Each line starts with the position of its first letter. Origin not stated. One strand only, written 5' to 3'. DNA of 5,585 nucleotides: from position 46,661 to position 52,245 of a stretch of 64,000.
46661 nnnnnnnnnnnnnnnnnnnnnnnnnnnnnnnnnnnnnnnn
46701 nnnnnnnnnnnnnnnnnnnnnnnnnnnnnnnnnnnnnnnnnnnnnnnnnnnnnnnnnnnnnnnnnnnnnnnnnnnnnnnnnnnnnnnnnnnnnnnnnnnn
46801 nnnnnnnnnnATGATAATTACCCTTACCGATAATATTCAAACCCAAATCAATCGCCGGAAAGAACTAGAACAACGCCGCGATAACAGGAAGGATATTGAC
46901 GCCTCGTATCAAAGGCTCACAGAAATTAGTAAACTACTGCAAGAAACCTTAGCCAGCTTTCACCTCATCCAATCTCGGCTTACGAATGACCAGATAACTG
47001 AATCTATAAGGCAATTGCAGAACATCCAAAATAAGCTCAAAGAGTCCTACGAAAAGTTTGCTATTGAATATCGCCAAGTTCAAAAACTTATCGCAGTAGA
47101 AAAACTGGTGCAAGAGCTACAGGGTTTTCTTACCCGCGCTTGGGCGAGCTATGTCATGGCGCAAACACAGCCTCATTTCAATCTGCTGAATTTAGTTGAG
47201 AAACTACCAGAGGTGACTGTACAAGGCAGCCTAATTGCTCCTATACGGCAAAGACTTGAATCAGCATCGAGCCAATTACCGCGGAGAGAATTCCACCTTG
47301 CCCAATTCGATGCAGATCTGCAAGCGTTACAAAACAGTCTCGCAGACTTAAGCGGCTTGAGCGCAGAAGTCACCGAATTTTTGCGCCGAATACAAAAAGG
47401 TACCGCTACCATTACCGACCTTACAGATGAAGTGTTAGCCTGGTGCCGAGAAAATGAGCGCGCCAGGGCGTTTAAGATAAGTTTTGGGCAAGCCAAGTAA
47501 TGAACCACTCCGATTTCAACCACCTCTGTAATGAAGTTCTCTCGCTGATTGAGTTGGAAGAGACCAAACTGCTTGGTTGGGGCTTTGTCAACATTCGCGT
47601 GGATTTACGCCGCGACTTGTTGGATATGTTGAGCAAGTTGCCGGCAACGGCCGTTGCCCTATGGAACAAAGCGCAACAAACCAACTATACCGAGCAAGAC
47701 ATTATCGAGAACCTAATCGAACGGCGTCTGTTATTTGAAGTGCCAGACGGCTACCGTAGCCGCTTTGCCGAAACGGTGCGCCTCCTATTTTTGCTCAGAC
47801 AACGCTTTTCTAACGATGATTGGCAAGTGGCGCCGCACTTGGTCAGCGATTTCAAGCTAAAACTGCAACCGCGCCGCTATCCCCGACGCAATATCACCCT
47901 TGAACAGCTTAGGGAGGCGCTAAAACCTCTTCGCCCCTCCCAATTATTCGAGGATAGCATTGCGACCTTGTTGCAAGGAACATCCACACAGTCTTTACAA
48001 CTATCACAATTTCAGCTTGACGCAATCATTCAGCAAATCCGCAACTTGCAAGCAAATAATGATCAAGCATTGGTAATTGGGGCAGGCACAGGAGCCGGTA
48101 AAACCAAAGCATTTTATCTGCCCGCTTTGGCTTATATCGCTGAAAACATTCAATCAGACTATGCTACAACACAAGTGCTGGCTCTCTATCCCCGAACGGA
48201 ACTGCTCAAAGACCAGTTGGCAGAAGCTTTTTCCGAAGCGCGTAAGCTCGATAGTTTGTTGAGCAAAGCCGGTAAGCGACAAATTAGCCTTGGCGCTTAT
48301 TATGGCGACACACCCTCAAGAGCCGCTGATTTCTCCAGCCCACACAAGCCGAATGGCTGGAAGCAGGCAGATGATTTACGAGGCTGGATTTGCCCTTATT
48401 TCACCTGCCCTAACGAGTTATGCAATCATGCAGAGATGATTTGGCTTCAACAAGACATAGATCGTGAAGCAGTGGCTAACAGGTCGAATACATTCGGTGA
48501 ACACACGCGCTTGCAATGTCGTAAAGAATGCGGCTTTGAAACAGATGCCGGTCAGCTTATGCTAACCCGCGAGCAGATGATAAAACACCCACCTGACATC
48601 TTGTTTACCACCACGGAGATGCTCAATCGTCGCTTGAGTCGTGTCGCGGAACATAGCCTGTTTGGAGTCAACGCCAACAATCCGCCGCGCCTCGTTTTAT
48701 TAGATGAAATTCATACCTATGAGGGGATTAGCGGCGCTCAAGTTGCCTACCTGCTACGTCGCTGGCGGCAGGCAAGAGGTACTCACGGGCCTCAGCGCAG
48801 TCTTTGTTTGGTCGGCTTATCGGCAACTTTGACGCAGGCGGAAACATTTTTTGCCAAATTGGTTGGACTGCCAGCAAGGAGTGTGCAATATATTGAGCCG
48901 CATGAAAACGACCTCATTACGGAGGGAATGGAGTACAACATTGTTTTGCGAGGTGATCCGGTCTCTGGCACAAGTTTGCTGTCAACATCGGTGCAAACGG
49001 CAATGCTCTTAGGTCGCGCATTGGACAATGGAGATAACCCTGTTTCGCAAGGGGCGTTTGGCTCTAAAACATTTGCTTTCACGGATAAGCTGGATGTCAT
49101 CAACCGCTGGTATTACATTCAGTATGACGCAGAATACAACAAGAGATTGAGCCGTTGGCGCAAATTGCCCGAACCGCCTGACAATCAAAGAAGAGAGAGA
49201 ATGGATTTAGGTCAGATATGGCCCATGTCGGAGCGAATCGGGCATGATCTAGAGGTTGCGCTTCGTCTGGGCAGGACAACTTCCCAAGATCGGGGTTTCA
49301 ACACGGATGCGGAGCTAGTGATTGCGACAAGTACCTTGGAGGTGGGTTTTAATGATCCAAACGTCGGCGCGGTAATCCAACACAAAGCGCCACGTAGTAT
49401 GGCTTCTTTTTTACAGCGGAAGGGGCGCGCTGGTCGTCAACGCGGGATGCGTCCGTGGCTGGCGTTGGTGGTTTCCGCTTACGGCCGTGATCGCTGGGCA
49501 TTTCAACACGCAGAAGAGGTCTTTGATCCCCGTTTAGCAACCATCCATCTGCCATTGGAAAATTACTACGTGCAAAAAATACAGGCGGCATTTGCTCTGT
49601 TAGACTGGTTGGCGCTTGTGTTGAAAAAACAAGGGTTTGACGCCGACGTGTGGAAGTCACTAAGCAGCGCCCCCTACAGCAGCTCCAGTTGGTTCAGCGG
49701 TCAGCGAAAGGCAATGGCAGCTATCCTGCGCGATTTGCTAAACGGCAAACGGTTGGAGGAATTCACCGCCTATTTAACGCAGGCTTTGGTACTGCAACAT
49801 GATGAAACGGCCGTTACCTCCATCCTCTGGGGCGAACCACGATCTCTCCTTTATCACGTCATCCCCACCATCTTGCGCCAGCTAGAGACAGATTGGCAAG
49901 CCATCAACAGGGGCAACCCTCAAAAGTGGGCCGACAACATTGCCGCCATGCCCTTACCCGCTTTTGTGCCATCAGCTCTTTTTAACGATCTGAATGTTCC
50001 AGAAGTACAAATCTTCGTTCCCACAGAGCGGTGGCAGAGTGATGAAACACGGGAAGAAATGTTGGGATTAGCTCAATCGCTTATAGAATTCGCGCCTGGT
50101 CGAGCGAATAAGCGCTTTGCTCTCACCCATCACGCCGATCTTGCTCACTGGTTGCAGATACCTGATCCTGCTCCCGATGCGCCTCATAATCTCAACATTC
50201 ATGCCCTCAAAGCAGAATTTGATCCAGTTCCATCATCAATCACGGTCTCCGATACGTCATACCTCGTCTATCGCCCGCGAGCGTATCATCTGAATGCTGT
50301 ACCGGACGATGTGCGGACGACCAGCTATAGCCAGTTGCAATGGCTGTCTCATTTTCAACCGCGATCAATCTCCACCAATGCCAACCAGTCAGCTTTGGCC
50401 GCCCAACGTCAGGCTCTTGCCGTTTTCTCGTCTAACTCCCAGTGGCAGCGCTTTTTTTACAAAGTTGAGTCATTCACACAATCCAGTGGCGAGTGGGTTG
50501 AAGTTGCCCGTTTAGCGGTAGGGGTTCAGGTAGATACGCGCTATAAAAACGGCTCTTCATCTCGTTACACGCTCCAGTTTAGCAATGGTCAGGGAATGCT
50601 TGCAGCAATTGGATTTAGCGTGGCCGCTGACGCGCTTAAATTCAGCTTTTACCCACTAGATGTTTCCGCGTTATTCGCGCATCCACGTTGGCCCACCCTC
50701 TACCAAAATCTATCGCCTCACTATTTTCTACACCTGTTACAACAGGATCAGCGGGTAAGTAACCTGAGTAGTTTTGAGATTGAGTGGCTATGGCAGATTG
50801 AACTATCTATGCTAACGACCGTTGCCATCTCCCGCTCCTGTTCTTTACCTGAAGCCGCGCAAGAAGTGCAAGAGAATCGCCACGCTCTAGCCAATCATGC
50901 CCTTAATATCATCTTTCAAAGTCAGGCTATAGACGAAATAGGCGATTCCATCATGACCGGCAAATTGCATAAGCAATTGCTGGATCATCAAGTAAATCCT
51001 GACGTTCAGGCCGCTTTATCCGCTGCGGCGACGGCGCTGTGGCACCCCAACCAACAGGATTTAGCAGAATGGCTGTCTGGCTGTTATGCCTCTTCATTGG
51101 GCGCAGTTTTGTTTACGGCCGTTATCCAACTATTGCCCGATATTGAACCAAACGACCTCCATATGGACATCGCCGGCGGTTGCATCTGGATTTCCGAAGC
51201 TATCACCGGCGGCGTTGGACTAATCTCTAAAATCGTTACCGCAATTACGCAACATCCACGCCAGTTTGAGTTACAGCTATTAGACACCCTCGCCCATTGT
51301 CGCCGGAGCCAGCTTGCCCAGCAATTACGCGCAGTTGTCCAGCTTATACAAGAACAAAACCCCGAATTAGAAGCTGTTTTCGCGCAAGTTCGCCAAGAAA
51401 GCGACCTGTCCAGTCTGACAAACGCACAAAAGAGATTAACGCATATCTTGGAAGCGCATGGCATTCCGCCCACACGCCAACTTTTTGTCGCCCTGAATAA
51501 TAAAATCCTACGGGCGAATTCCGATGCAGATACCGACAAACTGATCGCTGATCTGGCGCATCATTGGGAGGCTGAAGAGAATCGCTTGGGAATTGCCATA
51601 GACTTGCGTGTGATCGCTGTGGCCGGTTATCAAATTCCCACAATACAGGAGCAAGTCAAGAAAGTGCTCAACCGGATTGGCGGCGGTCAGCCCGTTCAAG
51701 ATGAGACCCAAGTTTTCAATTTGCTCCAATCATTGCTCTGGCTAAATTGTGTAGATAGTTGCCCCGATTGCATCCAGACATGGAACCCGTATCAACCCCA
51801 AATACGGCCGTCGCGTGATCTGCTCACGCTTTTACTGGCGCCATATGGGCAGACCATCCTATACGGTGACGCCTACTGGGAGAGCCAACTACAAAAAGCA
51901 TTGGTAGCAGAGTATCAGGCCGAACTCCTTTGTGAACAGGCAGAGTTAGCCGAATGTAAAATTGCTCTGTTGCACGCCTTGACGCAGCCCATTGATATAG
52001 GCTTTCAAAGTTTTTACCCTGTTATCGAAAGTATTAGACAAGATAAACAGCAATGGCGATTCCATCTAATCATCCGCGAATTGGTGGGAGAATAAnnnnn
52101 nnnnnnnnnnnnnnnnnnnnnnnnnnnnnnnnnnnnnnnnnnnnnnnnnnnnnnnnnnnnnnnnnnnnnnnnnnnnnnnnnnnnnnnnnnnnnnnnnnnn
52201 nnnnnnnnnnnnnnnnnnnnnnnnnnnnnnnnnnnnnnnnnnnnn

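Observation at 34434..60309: Non-canonical Dpd-type 7-deazaguanine DNA modification/restriction island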

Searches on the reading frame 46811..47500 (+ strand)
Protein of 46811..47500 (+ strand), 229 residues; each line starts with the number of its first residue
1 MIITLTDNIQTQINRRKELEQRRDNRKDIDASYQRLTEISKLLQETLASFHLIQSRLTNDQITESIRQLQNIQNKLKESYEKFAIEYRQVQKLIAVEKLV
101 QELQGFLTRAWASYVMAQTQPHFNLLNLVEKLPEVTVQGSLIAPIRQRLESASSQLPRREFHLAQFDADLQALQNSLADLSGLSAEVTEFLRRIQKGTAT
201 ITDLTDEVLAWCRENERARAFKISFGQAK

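Call 3: search_protein_families(library=pfam, proteins=[window:46811-47500:+], max_evalue=0.01)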
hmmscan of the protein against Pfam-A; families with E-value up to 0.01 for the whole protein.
window:46811-47500:+ (229 aa): 1 family
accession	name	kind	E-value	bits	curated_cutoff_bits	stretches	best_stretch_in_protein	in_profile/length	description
PF07303.18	Occludin_ELL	-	0.0017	19.5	31.2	0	18-103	6-89/101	Occludin homology domain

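Call 4: search_protein_families(library=padloc, proteins=[window:46811-47500:+], max_evalue=0.01)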
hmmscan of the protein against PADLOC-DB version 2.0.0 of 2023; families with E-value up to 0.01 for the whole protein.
window:46811-47500:+ (229 aa): 1 family
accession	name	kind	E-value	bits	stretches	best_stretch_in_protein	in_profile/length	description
PDLC03859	LmuB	-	0.006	13.8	1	12-203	288-477/611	-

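Call 13: search_protein_families(library=ncbifam, proteins=[window:46811-47500:+], max_evalue=0.01)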
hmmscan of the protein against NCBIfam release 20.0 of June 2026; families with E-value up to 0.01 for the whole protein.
window:46811-47500:+ (229 aa): 6 families
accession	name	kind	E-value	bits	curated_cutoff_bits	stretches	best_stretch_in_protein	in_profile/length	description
NF047516.1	LA_3659_fam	equivalog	4.7e-07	29.6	36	1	146-208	67-129/221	LA_3659 family protein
NF047514.1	SpiroCoCo_N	equivalog_domain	4.7e-07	29.6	75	1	146-208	67-129/221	SpiroCoCo family coiled-coil protein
NF047515.1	SpiroCoCo_C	equivalog_domain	3.5e-06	26.4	125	0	10-93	75-157/313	SpiroCoCo family coiled-coil protein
NF041034.1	Rad50_Sulf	equivalog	0.0026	15.7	1000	1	13-208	499-686/872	DNA double-strand break repair ATPase Rad50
NF045487.1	ASRP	equivalog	0.0044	15.7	300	0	139-208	203-271/593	archaea-specific SMC-related protein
NF041066.2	DpdI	equivalog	0.007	16.4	150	0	9-223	10-239/239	protein DpdI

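Call 14: search_protein_families(library=phrogs, proteins=[window:46811-47500:+], max_evalue=0.01)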
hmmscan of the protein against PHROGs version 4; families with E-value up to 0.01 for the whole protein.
window:46811-47500:+ (229 aa): 0 families

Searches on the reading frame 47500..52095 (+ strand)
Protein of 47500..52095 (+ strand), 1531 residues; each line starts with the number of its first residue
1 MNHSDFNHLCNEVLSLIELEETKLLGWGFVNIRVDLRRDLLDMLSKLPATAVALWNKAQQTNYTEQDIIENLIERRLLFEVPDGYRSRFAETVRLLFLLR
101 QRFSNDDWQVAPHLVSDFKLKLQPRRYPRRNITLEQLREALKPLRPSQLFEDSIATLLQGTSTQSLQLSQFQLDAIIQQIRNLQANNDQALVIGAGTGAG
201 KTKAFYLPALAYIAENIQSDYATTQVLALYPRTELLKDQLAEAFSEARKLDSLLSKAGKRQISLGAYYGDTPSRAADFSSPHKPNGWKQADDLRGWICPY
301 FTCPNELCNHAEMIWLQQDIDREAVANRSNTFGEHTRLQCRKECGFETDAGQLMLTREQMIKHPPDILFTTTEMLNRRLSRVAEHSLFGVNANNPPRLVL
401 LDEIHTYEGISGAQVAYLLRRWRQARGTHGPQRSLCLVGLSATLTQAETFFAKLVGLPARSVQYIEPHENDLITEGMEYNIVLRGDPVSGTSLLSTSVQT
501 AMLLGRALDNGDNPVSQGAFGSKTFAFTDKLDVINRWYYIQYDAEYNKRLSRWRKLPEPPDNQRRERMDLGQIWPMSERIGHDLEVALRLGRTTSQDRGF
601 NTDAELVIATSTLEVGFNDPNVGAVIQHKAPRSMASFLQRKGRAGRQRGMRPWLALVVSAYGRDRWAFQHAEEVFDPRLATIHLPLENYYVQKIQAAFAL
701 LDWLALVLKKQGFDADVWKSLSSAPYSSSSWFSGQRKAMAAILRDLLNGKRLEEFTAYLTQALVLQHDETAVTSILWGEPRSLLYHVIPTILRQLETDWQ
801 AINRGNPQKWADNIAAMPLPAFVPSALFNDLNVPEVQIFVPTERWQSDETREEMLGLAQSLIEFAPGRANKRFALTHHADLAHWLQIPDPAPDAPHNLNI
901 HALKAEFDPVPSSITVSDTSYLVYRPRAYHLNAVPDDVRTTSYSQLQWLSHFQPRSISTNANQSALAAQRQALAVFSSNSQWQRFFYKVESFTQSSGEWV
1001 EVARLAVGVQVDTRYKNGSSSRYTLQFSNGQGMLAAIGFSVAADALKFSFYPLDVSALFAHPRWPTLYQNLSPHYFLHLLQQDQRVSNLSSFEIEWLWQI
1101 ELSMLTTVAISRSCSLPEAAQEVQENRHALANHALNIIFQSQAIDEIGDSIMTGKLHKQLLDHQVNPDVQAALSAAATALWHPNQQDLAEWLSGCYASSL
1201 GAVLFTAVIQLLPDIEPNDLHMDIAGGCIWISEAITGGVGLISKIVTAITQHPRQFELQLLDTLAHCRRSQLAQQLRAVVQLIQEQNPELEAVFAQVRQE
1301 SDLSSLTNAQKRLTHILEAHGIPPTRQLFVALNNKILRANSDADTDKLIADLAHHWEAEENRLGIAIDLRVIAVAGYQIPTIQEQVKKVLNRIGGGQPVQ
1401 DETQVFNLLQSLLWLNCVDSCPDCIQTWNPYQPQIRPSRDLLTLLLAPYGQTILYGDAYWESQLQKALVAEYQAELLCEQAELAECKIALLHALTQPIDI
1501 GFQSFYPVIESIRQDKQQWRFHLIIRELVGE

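Call 3: search_protein_families(library=pfam, proteins=[window:47500-52095:+], max_evalue=0.01)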
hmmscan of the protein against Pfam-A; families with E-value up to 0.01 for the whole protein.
window:47500-52095:+ (1531 aa): 3 families
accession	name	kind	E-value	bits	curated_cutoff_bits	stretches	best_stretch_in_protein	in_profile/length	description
PF00270.35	DEAD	-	4.3e-15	56.3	26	2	185-246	11-68/167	DEAD/DEAH box helicase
PF00271.37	Helicase_C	-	1.6e-07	32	23.5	1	600-646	61-108/110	Helicase conserved C-terminal domain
PF04851.21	ResIII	-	1.2e-06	29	22.5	1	167-248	3-77/164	Type III restriction enzyme, res subunit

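Call 4: search_protein_families(library=padloc, proteins=[window:47500-52095:+], max_evalue=0.01)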
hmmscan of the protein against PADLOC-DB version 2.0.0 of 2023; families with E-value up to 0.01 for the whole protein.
window:47500-52095:+ (1531 aa): 43 families (the best 25 are shown)
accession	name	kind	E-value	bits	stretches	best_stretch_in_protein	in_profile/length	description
PDLC02896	DpdJ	-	0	1344.6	1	8-1528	7-1485/1487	DpdJ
PDLC02893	DpdJ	-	5.6e-171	568.5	1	69-878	55-866/876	DpdJ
PDLC02898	DpdJ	-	2.3e-85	285.3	1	70-526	56-504/506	DpdJ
PDLC02895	DpdJ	-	3.8e-46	154.7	2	85-554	760-1210/2112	DpdJ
PDLC00015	DruE2|DruE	-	1.3e-27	94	2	227-466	182-410/1887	SNF2 family N-terminal domain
PDLC00013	DruE1|DruE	-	1.7e-23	80.5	1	185-470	104-395/1776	SNF2 family N-terminal domain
PDLC00037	DruE3|DruE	-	7.5e-23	78.3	3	350-466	208-328/2055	SNF2 family N-terminal domain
PDLC03960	SngC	-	7.5e-22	75.9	2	182-454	34-205/720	-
PDLC00035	DruE3|DruE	-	1.3e-21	74.1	3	352-459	210-321/1460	SNF2 family N-terminal domain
PDLC00014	DruE2|DruE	-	2.7e-21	72.8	2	227-444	193-404/1928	SNF2 family N-terminal domain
PDLC02894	DpdJ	-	2.9e-21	73.6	1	985-1375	85-482/625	DpdJ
PDLC02503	BrxHI|BrxHII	-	8.2e-21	72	2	600-654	294-349/698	BrxHI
PDLC00036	DruE3|DruE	-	1.2e-20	70.3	3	353-429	197-272/2023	SNF2 family N-terminal domain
PDLC00051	DruE4|DruE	-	1.1e-19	67.6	2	346-466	266-394/1829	SNF2 family N-terminal domain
PDLC02569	DrmA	-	7.6e-17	58.4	3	165-243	397-478/1095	DrmA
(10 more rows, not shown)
